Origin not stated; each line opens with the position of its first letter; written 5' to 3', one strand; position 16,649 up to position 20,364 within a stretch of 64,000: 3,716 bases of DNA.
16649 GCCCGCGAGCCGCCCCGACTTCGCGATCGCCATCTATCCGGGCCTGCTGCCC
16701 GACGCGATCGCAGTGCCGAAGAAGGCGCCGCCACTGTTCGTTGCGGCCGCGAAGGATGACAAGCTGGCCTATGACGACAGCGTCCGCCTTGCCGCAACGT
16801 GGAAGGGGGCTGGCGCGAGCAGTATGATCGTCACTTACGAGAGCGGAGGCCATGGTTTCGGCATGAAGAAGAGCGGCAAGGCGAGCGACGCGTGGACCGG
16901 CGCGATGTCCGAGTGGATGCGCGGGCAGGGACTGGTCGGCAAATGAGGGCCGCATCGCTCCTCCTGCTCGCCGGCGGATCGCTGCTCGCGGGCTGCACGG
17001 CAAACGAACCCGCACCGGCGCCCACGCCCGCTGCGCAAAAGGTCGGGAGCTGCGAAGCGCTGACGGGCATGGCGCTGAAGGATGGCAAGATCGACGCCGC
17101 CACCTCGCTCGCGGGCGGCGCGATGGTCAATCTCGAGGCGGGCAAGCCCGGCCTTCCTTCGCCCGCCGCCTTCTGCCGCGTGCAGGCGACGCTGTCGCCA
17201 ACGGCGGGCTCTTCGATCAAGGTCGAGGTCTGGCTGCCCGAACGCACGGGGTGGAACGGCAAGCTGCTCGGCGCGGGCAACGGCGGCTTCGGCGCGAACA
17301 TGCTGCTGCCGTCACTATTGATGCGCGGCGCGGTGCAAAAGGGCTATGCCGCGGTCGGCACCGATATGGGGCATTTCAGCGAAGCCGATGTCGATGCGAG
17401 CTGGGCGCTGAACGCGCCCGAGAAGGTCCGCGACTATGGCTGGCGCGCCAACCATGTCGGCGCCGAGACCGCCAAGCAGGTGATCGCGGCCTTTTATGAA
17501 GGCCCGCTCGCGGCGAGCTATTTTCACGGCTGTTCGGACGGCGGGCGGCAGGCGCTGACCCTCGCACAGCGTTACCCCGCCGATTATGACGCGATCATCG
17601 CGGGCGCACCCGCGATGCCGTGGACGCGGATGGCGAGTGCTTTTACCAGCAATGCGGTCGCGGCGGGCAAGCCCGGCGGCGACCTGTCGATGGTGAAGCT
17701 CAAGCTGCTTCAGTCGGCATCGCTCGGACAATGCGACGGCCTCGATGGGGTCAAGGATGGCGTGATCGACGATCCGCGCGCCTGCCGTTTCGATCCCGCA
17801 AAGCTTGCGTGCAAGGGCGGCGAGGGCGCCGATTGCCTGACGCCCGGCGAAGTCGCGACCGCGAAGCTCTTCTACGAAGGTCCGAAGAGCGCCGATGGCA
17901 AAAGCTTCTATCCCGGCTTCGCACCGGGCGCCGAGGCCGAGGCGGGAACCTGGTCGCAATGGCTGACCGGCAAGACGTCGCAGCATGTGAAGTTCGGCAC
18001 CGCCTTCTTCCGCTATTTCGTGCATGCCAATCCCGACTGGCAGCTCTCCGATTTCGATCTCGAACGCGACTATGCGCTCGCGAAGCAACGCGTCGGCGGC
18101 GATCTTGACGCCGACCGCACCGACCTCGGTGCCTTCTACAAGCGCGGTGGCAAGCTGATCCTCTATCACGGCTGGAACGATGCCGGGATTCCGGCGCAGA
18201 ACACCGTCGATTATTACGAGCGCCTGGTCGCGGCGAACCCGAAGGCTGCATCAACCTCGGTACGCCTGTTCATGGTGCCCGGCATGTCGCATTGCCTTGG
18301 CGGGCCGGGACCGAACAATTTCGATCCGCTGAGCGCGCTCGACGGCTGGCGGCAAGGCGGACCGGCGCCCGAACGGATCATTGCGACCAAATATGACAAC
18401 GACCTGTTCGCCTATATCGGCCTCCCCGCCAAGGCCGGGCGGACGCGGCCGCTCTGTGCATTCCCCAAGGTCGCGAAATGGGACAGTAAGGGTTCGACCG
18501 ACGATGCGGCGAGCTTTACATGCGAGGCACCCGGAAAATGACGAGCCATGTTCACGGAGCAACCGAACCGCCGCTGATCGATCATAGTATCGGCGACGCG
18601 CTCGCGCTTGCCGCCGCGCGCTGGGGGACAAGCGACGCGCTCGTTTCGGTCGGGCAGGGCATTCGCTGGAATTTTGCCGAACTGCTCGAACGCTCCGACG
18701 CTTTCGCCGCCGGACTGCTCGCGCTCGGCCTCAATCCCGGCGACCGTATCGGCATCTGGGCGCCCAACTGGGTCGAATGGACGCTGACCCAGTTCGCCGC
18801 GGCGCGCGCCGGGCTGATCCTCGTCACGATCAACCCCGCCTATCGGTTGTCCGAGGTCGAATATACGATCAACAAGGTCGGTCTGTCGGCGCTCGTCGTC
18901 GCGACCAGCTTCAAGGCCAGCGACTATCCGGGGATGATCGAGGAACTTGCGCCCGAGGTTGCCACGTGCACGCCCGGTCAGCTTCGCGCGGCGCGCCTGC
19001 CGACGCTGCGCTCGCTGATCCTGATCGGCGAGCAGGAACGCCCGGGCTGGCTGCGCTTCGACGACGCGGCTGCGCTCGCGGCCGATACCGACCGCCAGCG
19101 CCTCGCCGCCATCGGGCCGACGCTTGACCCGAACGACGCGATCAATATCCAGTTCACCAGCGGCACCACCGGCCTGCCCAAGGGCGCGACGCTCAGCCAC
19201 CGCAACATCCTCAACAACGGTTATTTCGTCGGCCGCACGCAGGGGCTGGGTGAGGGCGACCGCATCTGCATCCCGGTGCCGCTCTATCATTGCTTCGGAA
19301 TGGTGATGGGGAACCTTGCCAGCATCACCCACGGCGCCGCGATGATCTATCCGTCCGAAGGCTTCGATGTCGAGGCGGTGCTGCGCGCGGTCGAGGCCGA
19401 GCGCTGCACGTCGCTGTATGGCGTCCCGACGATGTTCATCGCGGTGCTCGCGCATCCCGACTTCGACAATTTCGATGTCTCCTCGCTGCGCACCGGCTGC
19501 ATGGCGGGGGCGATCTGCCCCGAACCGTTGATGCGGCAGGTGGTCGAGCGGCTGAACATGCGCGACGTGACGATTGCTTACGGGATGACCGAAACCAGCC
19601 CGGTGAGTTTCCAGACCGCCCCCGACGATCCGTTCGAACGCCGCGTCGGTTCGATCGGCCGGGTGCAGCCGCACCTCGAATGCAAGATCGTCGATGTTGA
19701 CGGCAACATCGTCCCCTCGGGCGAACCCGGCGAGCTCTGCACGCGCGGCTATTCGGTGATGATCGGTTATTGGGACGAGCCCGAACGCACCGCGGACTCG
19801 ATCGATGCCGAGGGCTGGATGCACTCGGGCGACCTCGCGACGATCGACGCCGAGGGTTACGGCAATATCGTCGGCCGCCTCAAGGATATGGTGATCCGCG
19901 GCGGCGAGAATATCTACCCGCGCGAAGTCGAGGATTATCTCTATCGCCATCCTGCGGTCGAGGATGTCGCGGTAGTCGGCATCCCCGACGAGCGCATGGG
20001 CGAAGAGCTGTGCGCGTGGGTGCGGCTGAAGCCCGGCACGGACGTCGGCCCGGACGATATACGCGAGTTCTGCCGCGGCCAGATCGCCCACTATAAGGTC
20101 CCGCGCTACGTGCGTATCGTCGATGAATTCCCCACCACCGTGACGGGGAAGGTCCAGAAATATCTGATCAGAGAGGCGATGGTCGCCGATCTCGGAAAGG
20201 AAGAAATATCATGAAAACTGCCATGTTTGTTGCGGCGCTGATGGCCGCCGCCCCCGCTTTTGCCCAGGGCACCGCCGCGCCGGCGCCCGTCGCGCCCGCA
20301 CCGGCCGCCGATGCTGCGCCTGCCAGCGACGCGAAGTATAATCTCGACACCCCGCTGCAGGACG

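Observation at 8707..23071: Translationally coupled operon for dismantling acylated rhamno-glucosides and activating the acyl group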

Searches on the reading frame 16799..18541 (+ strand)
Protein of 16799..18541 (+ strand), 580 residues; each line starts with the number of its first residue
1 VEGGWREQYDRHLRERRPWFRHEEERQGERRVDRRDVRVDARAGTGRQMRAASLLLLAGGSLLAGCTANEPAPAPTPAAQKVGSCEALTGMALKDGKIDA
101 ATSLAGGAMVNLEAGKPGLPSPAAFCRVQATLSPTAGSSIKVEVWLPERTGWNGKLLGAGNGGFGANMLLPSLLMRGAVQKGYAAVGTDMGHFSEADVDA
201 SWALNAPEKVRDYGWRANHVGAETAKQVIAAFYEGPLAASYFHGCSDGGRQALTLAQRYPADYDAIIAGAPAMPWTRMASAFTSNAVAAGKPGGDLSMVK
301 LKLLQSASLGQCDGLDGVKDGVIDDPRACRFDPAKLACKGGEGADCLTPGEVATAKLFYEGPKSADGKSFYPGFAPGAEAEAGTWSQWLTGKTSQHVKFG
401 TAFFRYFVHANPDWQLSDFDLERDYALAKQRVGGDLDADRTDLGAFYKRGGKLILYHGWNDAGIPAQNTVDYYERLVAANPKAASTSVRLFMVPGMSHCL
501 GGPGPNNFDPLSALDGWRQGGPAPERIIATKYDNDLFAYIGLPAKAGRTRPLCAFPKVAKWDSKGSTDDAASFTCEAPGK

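Call 3: search_protein_families(library=pfam, proteins=[window:16799-18541:+])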
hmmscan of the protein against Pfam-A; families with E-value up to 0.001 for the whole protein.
window:16799-18541:+ (580 aa): 2 families
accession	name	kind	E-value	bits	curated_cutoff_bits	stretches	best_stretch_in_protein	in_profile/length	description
PF07519.17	Tannase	-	2.6e-107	360.1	29.8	1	128-575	3-489/490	Tannase and feruloyl esterase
PF00326.27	Peptidase_S9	-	9.9e-06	25.6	22.6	0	242-290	68-120/213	Prolyl oligopeptidase family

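Call 4: search_protein_families(library=ncbifam, proteins=[window:16799-18541:+])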
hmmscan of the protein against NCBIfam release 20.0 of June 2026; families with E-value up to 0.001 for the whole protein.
window:16799-18541:+ (580 aa): 0 families

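Call 32: search_solved_structures(query=window:16943-18541:+, max_evalue=0.00001)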
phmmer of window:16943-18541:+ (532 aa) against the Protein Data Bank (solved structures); distinct sequences matched with E-value up to 0.00001: 12.
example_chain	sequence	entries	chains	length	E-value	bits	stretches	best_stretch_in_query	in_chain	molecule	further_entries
8ekg_A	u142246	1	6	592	6.1e-65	223.1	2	390-530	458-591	Mono(2-hydroxyethyl) terephthalate hydrolase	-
6qg9_A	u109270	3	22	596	1.5e-64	221.8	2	390-530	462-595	Mono(2-hydroxyethyl) terephthalate hydrolase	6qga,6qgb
6qz2_A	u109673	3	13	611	3.3e-64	220.7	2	390-530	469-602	Mono(2-hydroxyethyl) terephthalate hydrolase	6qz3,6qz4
6jtt_A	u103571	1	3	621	3.5e-64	220.6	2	390-530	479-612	Mono(2-hydroxyethyl) terephthalate hydrolase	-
6jtu_A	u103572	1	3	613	4.4e-64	220.2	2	390-530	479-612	Mono(2-hydroxyethyl) terephthalate hydrolase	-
6qz1_A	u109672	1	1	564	5.5e-63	216.6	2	390-530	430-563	Mono(2-hydroxyethyl) terephthalate hydrolase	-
6g21_A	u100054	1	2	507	6.8e-59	203.1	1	77-523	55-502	Probable feruloyl esterase B-2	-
8bhh_A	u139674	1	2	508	7.1e-57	196.4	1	76-530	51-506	Carboxylic ester hydrolase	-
6fat_A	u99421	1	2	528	8.3e-57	196.2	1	76-530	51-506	Carboxylic ester hydrolase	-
9hun_A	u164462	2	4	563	5.3e-56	193.6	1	76-530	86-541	Carboxylic ester hydrolase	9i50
3wmt_A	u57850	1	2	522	1.6e-55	192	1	71-459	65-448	Probable feruloyl esterase B-1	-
7k4o_A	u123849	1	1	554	8.8e-25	90.5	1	76-521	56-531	Carboxylic ester hydrolase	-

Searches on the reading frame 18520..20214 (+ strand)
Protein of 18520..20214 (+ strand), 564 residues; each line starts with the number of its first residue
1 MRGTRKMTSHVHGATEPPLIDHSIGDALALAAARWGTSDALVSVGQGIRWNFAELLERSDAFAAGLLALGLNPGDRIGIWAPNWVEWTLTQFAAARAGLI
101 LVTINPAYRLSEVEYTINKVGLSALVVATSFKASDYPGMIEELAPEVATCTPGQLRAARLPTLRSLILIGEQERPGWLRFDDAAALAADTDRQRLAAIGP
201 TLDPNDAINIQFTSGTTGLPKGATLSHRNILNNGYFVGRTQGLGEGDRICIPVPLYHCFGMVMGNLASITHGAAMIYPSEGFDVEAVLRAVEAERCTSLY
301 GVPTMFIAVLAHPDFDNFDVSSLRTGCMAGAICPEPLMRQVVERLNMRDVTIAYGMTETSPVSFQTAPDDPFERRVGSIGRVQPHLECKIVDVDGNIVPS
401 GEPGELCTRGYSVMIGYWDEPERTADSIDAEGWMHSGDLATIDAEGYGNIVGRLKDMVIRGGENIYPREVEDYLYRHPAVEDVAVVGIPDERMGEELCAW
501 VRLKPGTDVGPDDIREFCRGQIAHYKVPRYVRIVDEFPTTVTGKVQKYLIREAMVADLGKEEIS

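Call 3: search_protein_families(library=pfam, proteins=[window:18520-20214:+])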
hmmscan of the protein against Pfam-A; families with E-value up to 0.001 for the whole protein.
window:18520-20214:+ (564 aa): 2 families
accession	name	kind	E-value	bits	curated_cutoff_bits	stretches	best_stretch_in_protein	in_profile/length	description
PF00501.34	AMP-binding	-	5.7e-96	322.1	29.9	1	31-418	4-384/384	AMP-binding enzyme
PF13193.12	AMP-binding_C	-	3.9e-21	76.2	24.5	1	469-544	1-76/76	AMP-binding enzyme C-terminal domain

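Call 4: search_protein_families(library=ncbifam, proteins=[window:18520-20214:+])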
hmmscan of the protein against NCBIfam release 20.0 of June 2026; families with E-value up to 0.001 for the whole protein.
window:18520-20214:+ (564 aa): 107 families (the best 25 are shown)
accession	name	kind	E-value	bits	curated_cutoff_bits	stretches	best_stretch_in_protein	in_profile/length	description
NF009233.0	PRK12583.1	subfamily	1.3e-250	832.6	832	1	6-560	2-556/558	fatty acid CoA ligase family protein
NF004837.0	PRK06187.1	subfamily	1.7e-123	412.7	476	1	24-556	10-524/531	long-chain-fatty-acid--CoA ligase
NF005801.1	PRK07656.1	equivalog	2.7e-121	405.7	657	1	23-551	2-500/500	FadD3 family acyl-CoA ligase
NF006182.0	PRK08316.1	subfamily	7.8e-112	374.4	663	1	21-554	10-517/523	fatty acyl-CoA synthetase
NF004758.0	PRK06087.1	equivalog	3.3e-97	326.1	736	1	21-562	23-543/548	medium-chain fatty-acid--CoA ligase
NF004229.0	PRK05677.1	subfamily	6.3e-95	318.7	879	1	23-558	25-559/563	long-chain-fatty-acid--CoA ligase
NF005307.0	PRK06839.1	equivalog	1.9e-92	310.5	748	1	42-549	20-488/496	o-succinylbenzoate--CoA ligase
NF006523.0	PRK08974.1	equivalog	2.6e-90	303.2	884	1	24-556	25-555/561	long-chain-fatty-acid--CoA ligase FadD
NF052580.1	Str24CoAsynCasG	equivalog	3.3e-90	303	750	2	201-548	184-544/548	steroid-24-oyl-CoA synthetase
NF005463.0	PRK07059.1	subfamily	1.9e-89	300.6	869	1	22-552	23-554/557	long-chain-fatty-acid--CoA ligase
NF004114.0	PRK05605.1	equivalog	3.9e-89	299.5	766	1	20-556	32-571/575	long-chain-fatty-acid--CoA ligase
NF005702.0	PRK07514.1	subfamily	3.7e-88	296.1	558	1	37-554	17-500/506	malonyl-CoA synthase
NF005714.0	PRK07529.1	subfamily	1.9e-87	294.1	632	1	29-557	37-579/640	acyl-CoA synthetase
NF006181.0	PRK08314.1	subfamily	8.2e-87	291.7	705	1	23-553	25-553/563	long-chain-fatty-acid--CoA ligase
NF006572.0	PRK09088.1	equivalog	2.5e-85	287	696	2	167-556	103-489/491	acyl-CoA synthetase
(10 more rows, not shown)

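Call 31: search_solved_structures(query=window:18538-20214:+, max_evalue=1e-40)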
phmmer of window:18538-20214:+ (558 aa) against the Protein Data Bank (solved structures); distinct sequences matched with E-value up to 1e-40: 78 (the best 60 are shown).
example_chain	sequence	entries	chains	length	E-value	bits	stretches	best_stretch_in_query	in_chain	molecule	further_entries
8weu_A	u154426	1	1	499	5.1e-80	272.9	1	199-546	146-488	Fatty-acyl-CoA synthase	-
8wev_A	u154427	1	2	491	6.3e-80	272.6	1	199-545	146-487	Feruloyl-CoA Synthetase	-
8r2q_A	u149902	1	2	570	1e-66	229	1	34-545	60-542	Probable fatty-acid-CoA ligase FadD5 (Fatty-acid-CoA synthetase) (Fatty-acid-CoA synthase)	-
5bsw_A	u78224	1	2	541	8.9e-61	209.4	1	196-551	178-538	4-coumarate--CoA ligase 2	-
5u95_A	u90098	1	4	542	1.3e-60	208.9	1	196-551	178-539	4-coumarate--CoA ligase 2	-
5bsm_A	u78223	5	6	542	2.4e-60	207.9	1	196-551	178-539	4-coumarate--CoA ligase 2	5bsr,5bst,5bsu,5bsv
3r44_A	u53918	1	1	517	7.8e-60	206.3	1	190-550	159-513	fatty acyl CoA synthetase FADD13 (FATTY-ACYL-CoA SYNTHETASE)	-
5ie0_A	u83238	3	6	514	1.1e-58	202.5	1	181-546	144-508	Oxalate--CoA ligase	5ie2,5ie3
6qjz_A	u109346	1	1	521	4e-58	200.6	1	47-550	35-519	oxalyl CoA-synthetase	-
4fuq_A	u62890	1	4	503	4.9e-58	200.3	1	38-547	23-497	Malonyl CoA synthetase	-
3a9u_A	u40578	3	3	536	6.8e-58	199.9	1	195-548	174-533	4-coumarate--CoA ligase | 4-coumarate:CoA ligase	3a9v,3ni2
4gxq_A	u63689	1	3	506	7e-58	199.8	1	198-547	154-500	Malonyl CoA synthetase, Benzoate-CoA ligase Chimeric protein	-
4gxr_A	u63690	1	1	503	2e-57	198.3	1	38-547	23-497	Malonyl CoA synthetase, Benzoate-CoA ligase Chimeric protein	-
4fut_A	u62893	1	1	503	3.6e-57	197.5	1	38-547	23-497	Malonyl CoA synthetase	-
6k4c_A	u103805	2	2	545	7.2e-57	196.5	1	12-548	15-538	Ancestral luciferase AncLamp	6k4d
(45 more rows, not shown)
